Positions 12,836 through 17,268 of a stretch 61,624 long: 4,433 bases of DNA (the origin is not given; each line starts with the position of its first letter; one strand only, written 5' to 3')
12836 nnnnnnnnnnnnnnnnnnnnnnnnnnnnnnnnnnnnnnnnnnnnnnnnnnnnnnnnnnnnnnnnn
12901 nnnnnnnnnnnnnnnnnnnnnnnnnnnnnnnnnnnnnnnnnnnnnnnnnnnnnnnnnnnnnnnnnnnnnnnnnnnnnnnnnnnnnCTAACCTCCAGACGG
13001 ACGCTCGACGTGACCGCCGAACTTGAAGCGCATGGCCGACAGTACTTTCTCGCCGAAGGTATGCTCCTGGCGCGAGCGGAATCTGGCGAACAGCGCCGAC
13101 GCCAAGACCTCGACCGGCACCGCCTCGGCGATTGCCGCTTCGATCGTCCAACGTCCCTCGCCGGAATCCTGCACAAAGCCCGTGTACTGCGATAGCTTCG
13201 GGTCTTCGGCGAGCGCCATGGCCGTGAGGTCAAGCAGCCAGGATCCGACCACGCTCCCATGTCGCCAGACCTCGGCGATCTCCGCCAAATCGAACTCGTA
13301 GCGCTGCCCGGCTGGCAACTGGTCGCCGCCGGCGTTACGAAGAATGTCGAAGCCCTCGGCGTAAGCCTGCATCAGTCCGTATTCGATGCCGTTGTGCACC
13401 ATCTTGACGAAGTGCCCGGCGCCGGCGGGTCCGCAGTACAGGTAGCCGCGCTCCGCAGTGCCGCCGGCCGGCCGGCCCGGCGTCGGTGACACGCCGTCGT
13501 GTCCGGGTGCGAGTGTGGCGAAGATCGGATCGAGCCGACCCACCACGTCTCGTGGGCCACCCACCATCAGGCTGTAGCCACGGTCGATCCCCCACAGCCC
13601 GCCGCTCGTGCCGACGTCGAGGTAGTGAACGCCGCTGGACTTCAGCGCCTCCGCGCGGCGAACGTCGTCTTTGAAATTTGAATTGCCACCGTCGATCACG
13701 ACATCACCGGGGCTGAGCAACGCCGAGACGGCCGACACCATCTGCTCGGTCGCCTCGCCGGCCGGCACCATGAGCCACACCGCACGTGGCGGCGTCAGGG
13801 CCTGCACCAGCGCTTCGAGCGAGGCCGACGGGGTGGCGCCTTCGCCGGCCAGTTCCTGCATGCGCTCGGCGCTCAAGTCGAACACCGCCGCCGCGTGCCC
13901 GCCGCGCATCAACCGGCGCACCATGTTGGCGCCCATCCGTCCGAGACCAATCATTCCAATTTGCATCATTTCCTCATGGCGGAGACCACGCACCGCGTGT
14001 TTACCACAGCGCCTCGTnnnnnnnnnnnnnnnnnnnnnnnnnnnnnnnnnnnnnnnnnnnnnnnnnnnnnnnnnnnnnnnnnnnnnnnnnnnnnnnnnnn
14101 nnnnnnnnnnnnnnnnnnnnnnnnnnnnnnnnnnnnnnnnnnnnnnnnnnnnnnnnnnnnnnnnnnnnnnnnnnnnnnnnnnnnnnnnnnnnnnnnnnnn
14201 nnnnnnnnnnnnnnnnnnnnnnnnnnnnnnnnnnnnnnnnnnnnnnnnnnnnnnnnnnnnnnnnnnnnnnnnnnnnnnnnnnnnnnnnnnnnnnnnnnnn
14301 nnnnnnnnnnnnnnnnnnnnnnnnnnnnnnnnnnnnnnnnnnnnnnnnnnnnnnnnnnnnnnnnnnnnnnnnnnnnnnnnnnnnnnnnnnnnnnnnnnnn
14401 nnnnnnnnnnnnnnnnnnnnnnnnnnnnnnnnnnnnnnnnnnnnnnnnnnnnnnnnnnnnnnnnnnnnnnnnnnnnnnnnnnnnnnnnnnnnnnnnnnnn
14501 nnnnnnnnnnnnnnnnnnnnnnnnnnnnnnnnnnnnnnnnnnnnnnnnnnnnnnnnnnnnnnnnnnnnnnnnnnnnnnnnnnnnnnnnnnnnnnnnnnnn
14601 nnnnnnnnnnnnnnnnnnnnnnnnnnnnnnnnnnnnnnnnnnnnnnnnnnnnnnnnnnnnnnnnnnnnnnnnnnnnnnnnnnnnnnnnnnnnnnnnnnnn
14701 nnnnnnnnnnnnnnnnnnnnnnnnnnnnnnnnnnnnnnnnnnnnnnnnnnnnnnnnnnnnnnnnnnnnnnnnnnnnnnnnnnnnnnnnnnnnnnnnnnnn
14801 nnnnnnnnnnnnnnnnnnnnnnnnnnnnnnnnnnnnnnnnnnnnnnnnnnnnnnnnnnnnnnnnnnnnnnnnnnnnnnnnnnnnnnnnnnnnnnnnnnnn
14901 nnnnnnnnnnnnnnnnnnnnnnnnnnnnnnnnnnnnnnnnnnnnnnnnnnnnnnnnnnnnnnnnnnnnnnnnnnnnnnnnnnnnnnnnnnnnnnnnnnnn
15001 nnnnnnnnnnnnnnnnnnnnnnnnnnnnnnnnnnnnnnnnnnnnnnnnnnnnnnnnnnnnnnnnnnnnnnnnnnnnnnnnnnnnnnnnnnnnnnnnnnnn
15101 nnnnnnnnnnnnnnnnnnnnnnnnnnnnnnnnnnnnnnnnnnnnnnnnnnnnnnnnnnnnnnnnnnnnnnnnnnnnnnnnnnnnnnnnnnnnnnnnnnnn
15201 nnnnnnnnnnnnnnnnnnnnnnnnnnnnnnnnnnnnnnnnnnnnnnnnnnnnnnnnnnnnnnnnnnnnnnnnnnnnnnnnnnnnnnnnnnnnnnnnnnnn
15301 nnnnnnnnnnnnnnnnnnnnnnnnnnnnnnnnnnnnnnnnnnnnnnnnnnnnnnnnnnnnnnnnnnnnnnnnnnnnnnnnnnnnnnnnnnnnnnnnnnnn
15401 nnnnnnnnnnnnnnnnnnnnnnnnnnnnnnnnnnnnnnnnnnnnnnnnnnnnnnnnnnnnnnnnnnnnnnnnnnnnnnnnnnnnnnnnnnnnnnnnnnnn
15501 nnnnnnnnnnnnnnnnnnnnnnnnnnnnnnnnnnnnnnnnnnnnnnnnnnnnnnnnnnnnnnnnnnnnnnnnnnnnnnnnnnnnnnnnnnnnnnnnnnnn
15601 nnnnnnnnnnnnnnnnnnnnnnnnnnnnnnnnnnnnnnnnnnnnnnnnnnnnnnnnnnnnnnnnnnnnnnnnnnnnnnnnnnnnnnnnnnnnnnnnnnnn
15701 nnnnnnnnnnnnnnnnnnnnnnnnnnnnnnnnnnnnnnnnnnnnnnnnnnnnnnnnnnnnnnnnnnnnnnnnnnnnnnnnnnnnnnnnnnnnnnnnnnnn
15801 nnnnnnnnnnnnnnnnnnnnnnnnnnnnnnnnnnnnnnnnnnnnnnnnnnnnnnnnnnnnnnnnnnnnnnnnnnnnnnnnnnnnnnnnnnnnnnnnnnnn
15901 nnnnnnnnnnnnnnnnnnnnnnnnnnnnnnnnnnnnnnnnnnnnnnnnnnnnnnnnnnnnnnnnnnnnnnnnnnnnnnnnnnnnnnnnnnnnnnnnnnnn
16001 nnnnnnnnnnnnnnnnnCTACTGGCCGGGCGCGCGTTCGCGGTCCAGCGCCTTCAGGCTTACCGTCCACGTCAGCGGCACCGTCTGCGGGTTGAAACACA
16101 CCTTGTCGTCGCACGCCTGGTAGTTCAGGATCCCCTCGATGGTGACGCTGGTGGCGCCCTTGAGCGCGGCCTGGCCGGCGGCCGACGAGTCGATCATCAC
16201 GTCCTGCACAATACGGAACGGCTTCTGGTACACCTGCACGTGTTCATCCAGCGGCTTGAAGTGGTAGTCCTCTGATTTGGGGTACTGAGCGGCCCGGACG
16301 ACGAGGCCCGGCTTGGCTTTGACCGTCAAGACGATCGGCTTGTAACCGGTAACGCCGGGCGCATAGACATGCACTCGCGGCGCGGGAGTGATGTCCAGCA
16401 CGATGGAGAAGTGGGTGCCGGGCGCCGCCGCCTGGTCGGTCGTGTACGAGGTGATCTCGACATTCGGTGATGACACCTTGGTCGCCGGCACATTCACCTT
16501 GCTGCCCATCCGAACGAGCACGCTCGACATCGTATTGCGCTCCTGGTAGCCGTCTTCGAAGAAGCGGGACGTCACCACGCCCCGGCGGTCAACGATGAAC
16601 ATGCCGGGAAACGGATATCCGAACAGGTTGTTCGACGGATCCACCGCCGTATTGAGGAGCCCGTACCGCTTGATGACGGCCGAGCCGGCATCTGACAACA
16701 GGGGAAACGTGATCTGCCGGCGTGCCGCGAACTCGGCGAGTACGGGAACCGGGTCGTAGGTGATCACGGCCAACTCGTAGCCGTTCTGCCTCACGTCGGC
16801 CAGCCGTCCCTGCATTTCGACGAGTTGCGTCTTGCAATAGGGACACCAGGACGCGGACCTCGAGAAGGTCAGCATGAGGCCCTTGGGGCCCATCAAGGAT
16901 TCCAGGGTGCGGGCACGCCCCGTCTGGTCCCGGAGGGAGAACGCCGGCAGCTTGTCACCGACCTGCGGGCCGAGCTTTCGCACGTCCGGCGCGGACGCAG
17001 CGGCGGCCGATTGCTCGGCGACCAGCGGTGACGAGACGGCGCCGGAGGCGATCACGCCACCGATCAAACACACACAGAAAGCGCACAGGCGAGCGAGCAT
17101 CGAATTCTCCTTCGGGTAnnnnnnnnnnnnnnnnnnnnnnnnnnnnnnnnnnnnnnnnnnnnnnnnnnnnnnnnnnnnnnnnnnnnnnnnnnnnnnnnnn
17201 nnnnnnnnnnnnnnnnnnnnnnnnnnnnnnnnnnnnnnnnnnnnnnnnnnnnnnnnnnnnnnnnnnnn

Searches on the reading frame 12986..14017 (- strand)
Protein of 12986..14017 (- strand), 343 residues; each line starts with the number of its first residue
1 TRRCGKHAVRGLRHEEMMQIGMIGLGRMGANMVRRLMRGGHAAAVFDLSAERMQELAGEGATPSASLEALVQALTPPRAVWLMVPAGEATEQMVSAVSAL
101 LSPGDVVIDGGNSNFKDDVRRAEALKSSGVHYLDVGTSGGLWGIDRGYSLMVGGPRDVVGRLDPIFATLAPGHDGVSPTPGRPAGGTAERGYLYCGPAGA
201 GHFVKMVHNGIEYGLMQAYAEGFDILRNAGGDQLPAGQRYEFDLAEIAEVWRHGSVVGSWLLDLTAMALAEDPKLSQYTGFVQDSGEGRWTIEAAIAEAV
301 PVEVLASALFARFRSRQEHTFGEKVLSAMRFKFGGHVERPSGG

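Call 38: search_protein_families(library=pfam, proteins=[window:12986-14017:-], max_evalue=0.001)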
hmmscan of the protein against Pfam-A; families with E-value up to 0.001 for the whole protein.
window:12986-14017:- (343 aa): 4 families
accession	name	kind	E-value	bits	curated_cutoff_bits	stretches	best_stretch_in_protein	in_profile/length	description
PF03446.21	NAD_binding_2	-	1e-40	139.9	21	1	19-170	1-153/161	NAD binding domain of 6-phosphogluconate dehydrogenase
PF00393.24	6PGD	-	4.3e-21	76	27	1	201-319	1-117/290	6-phosphogluconate dehydrogenase, C-terminal domain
PF02826.25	2-Hacid_dh_C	-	3.3e-05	23.8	25.1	1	17-131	36-147/178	D-isomer specific 2-hydroxyacid dehydrogenase, NAD binding domain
PF03807.23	F420_oxidored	-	0.00019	22.4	21.6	1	19-109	1-90/94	NADP oxidoreductase coenzyme F420-dependent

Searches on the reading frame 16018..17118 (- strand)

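Call 38: search_protein_families(library=pfam, proteins=[window:16018-17118:-], max_evalue=0.001)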
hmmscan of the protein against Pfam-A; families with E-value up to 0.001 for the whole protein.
window:16018-17118:- (366 aa): 3 families
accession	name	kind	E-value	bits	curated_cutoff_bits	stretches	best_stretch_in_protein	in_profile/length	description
PF00578.27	AhpC-TSA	-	2.4e-25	89.3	26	1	53-183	1-122/124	AhpC/TSA family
PF08534.16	Redoxin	-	3.9e-16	59.6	26.6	1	52-198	1-145/148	Redoxin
PF11412.14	DsbD_N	-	1e-07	32.5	25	1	229-346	9-112/119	Thiol:disulfide interchange protein DsbD, N-terminal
